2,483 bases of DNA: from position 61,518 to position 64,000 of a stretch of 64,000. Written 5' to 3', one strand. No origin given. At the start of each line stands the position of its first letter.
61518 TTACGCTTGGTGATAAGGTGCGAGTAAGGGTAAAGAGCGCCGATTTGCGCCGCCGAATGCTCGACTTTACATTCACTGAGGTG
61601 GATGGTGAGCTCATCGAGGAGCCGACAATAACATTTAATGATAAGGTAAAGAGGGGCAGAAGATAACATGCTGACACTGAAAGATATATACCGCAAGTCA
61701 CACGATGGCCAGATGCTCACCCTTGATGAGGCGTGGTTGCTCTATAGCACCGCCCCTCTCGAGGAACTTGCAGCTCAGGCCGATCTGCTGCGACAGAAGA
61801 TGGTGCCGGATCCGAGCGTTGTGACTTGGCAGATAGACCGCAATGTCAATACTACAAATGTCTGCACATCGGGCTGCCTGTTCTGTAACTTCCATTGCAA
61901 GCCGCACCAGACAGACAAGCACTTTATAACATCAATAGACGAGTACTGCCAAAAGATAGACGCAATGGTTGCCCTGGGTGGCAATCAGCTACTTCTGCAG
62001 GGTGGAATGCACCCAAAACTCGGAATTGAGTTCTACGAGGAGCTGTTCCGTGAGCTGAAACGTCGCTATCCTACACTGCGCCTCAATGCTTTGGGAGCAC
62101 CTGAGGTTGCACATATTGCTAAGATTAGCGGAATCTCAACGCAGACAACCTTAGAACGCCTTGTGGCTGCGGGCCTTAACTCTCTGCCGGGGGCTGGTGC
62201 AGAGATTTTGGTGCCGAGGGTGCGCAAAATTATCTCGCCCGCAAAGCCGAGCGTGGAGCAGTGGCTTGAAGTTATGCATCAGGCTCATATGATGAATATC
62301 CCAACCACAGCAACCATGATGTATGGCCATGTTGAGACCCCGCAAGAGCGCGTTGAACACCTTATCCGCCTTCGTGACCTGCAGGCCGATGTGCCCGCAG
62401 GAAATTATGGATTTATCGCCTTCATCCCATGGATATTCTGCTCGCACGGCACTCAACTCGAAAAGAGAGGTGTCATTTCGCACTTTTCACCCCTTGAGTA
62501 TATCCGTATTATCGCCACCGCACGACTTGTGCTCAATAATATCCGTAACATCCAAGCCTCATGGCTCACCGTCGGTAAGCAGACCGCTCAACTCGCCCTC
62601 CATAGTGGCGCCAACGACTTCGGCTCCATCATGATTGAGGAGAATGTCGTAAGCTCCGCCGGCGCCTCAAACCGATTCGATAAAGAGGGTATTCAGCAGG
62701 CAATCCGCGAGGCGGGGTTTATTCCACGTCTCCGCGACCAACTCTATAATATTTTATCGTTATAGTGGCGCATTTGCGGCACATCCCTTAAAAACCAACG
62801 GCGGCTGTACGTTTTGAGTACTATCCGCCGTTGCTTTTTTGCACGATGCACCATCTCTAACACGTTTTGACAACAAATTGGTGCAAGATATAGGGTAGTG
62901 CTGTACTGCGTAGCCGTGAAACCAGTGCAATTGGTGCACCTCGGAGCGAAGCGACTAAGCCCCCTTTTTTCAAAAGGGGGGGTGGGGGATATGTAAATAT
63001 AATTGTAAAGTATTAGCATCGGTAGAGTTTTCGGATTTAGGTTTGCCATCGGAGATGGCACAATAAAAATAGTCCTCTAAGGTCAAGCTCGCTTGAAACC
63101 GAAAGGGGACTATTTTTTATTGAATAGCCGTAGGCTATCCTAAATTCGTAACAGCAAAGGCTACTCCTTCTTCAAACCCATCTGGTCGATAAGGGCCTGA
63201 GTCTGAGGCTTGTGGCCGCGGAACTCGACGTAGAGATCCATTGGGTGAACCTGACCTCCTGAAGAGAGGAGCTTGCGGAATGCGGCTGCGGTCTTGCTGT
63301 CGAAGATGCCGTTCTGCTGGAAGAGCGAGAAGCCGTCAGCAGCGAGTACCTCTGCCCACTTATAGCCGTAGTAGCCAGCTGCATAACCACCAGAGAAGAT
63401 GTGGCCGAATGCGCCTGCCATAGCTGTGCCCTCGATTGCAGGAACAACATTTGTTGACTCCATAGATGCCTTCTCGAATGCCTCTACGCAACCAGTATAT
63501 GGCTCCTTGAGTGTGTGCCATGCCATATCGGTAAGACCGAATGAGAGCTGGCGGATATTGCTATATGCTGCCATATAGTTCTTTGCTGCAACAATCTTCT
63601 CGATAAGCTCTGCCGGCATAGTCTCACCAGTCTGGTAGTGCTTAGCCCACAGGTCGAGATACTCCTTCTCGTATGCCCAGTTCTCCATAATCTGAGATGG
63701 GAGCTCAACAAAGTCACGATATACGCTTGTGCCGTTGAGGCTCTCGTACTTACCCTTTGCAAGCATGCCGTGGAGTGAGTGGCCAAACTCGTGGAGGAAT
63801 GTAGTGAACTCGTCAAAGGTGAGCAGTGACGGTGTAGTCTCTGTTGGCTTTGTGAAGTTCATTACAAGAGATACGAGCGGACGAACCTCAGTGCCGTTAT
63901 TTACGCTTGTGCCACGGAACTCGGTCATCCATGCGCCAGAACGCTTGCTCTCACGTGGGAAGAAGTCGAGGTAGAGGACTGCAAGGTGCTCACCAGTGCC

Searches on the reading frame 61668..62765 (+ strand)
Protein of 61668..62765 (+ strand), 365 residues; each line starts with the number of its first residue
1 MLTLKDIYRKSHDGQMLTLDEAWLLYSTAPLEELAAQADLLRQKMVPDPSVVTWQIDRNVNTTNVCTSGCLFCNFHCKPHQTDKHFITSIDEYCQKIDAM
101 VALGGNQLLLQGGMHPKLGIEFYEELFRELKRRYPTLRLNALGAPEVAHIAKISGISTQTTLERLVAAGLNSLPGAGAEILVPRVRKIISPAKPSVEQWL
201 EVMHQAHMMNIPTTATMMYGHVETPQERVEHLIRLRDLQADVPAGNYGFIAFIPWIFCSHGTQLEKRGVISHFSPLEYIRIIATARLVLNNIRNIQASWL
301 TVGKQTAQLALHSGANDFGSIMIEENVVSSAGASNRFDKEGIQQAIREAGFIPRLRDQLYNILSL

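Call 15: search_protein_families(library=pfam, proteins=[window:61668-62765:+])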
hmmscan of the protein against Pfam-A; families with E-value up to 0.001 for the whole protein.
window:61668-62765:+ (365 aa): 2 families
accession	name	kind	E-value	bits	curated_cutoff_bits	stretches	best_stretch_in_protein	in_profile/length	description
PF19288.4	CofH_C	-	3.9e-60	201.6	27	1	246-362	1-118/125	CofH/MqnC C-terminal region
PF04055.27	Radical_SAM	-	3.7e-18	66.7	29.5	1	60-232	1-163/166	Radical SAM superfamily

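Call 16: find_related_loci(query=window:61668-62765:+, collection=genome_contigs, flank=1500)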
Query window:61668-62765:+ (365 aa) in genome_contigs; peptide patterns used: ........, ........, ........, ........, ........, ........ (x = any residue, [..] = any of these).
135 stretches matched a pattern; 73 encode a relative of the query (tblastn E <= 1e-3); 73 distinct loci.
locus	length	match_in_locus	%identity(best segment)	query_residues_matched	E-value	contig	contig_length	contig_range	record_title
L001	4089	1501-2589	91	1-363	0e+0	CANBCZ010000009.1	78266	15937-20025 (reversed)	MAG TPA_asm: uncultured Alistipes sp. isolate SRR15429246_bin.6_metawrap_v1.3_MAG genome assembly, contig: NODE.13_lengt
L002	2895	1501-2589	88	1-363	0e+0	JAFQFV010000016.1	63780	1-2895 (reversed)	MAG: Alistipes sp. isolate RGIG1781 Goat_Cecum-4__c203377, whole genome shotgun sequence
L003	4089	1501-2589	89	1-363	0e+0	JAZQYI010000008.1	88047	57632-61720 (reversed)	MAG: Alistipes sp. isolate T1900045161_TC20190155.MAGScoT_cleanbin_000004 SGB_5057_k141_1337599, whole genome shotgun se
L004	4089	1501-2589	88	1-363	0e+0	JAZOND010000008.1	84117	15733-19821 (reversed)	MAG: Alistipes sp. isolate T1900045642_YK20190336.MAGScoT_cleanbin_000011 SGB_8136_k141_2937574, whole genome shotgun se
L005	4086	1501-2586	85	2-363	0e+0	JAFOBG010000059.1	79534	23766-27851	MAG: Alistipes sp. isolate RGIG310 Dairy_cattle_Colon-1__c711811, whole genome shotgun sequence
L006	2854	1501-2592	83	1-364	0e+0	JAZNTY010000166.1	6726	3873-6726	MAG: Alistipes sp. isolate T1900044801_TS20190267.MAGScoT_cleanbin_000025 SGB_2708_k141_2384382, whole genome shotgun se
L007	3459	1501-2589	83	1-363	0e+0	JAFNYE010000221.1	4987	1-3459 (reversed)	MAG: Alistipes sp. isolate RGIG230 Dairy_cattle_Cecum-6__c1111105, whole genome shotgun sequence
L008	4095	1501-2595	79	1-365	0e+0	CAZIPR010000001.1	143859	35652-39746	MAG TPA_asm: uncultured Alistipes sp. isolate SRP315200_co1_461 genome assembly, contig: NODE_17_length_143859_cov_18.35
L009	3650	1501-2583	80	1-361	0e+0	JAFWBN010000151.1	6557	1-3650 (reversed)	MAG: Alistipes sp. isolate RGIG5589 Sheep_Colon.Co__c2364603, whole genome shotgun sequence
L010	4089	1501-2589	80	1-363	0e+0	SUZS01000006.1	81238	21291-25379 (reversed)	MAG: Rikenellaceae bacterium isolate SIG182 NODE_7374_length_81238_cov_9.205077, whole genome shotgun sequence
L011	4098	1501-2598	79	1-365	0e+0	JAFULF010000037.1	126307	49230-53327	MAG: Alistipes sp. isolate RGIG4596 Roe_deer_Rectum-3__c2525, whole genome shotgun sequence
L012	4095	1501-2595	79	1-365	0e+0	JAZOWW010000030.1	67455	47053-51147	MAG: Alistipes sp. isolate T1900045517_YK20190211.MAGScoT_cleanbin_000009 SGB_7629_k141_106938, whole genome shotgun seq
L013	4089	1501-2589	80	1-363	0e+0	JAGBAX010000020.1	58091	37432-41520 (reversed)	MAG: Alistipes sp. isolate RGIG8952 Water_deer_Rectum-1__c229776, whole genome shotgun sequence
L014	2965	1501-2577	81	5-363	0e+0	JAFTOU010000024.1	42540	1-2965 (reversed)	MAG: Alistipes sp. isolate RGIG4013 Roe_deer_Cecum-5__c47900, whole genome shotgun sequence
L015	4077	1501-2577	74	2-360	0e+0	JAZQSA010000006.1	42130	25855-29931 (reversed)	MAG: Alistipes sp. isolate T1900045216_TC20190212.MAGScoT_cleanbin_000013 SGB_5365_k141_1337664, whole genome shotgun se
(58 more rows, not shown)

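Call 86: find_homologous_proteins(query=window:61668-62765:+, max_evalue=1e-100)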
Query window:61668-62765:+ (365 aa): 7960 proteins with E <= 1e-100 among 8000 candidates; the best 120 are listed.
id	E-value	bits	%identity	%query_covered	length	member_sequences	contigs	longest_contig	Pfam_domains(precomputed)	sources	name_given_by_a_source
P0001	2.2e-224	762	91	99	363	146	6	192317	PF04055.28,PF19288.5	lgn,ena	-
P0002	4.1e-222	754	89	99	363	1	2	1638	PF04055.28,PF19288.5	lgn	-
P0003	5.6e-222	754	89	99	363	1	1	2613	PF04055.28,PF19288.5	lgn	-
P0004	5.6e-222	754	89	99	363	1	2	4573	PF04055.28,PF19288.5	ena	-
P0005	1.1e-221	753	89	99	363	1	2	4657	PF04055.28,PF19288.5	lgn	-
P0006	1.1e-221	753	89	99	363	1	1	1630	PF04055.28,PF19288.5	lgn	-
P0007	1.5e-221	753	89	99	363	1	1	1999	PF04055.28,PF19288.5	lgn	-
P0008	2.0e-221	752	89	99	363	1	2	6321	PF04055.28,PF19288.5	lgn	-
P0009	2.7e-221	752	89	99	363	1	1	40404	PF04055.28,PF19288.5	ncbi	-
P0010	5.3e-221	751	89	99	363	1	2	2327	PF04055.28,PF19288.5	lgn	-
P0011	5.3e-221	751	89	99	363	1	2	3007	PF04055.28,PF19288.5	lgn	-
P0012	7.2e-221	750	89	99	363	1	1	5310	PF04055.28,PF19288.5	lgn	-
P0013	7.3e-221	750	89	99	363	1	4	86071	PF04055.28,PF19288.5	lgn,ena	-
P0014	7.4e-221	750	89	99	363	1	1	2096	PF04055.28,PF19288.5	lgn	-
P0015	1.0e-220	750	89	99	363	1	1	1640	PF04055.28,PF19288.5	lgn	-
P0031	1.8e-219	746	88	99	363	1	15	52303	PF04055.28,PF19288.5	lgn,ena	-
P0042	1.7e-218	743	88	99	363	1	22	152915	PF04055.28,PF19288.5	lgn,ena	-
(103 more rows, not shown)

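Call 87: find_encoding_contigs(protein=P0042, flank=700, max_places=10)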
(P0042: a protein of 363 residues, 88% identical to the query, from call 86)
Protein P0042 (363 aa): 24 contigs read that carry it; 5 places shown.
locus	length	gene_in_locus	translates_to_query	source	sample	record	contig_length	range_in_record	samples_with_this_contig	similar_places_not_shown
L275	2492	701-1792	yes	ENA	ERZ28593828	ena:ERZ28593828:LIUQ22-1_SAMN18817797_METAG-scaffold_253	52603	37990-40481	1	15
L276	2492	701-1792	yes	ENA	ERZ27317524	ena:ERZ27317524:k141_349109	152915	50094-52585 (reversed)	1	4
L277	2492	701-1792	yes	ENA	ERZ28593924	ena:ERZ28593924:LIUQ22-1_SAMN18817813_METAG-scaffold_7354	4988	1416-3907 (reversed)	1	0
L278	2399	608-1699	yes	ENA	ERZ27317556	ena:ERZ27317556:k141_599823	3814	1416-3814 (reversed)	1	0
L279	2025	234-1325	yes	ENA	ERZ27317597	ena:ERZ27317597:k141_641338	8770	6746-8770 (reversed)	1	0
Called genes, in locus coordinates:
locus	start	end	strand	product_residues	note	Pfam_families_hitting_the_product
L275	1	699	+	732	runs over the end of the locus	PF08206:OB_RNB (weak), PF17849:OB_Dis3, PF17876:CSD2, PF18614:RNase_II_C_S1 (faint), PF00773:RNB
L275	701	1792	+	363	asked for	PF04055:Radical_SAM, PF19288:CofH_C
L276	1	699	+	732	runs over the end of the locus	PF08206:OB_RNB (weak), PF17849:OB_Dis3, PF17876:CSD2, PF18614:RNase_II_C_S1 (faint), PF00773:RNB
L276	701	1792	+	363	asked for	PF04055:Radical_SAM, PF19288:CofH_C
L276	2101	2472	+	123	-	-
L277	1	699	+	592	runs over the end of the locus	?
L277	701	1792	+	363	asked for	PF04055:Radical_SAM, PF19288:CofH_C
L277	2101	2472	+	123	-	-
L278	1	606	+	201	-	?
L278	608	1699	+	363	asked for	PF04055:Radical_SAM, PF19288:CofH_C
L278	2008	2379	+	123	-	-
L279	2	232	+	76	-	?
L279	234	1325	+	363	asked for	PF04055:Radical_SAM, PF19288:CofH_C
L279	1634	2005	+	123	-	-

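Call 88: find_encoding_contigs(protein=P0031, flank=700, max_places=10)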
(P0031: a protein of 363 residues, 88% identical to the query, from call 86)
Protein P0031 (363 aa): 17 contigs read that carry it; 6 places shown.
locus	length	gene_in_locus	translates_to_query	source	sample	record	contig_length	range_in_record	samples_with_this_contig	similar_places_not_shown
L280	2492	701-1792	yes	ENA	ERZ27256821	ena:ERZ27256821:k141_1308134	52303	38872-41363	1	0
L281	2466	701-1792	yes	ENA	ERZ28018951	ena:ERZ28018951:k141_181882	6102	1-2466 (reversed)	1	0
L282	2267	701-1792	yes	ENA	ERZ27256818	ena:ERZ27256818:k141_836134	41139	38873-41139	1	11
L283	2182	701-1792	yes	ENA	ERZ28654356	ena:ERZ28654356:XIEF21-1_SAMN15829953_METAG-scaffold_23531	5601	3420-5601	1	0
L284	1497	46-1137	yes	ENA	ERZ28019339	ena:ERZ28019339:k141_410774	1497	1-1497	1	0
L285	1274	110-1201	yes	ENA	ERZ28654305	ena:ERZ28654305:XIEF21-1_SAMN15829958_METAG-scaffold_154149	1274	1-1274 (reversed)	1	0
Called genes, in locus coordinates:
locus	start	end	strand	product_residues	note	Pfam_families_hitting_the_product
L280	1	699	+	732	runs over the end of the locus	PF08206:OB_RNB (weak), PF17849:OB_Dis3, PF17876:CSD2, PF18614:RNase_II_C_S1 (faint), PF00773:RNB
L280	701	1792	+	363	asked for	PF04055:Radical_SAM, PF19288:CofH_C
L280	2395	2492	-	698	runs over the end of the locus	PF01432:Peptidase_M3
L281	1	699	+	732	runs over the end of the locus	PF08206:OB_RNB (weak), PF17849:OB_Dis3, PF17876:CSD2, PF00773:RNB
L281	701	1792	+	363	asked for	PF04055:Radical_SAM, PF19288:CofH_C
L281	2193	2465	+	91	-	?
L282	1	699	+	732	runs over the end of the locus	PF08206:OB_RNB (weak), PF17849:OB_Dis3, PF17876:CSD2, PF18614:RNase_II_C_S1 (faint), PF00773:RNB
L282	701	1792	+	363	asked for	PF04055:Radical_SAM, PF19288:CofH_C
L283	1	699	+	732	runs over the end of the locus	PF08206:OB_RNB (weak), PF17849:OB_Dis3, PF17876:CSD2, PF00773:RNB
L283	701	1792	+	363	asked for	PF04055:Radical_SAM, PF19288:CofH_C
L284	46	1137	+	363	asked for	PF04055:Radical_SAM, PF19288:CofH_C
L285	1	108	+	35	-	?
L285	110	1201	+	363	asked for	PF04055:Radical_SAM, PF19288:CofH_C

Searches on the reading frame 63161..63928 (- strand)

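Call 15: search_protein_families(library=pfam, proteins=[window:63161-63928:-])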
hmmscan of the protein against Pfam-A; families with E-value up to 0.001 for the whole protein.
window:63161-63928:- (255 aa): 1 family
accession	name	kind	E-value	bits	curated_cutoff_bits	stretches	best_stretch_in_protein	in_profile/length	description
PF01432.26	Peptidase_M3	-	5.8e-71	240.6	27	1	11-252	212-457/457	Peptidase family M3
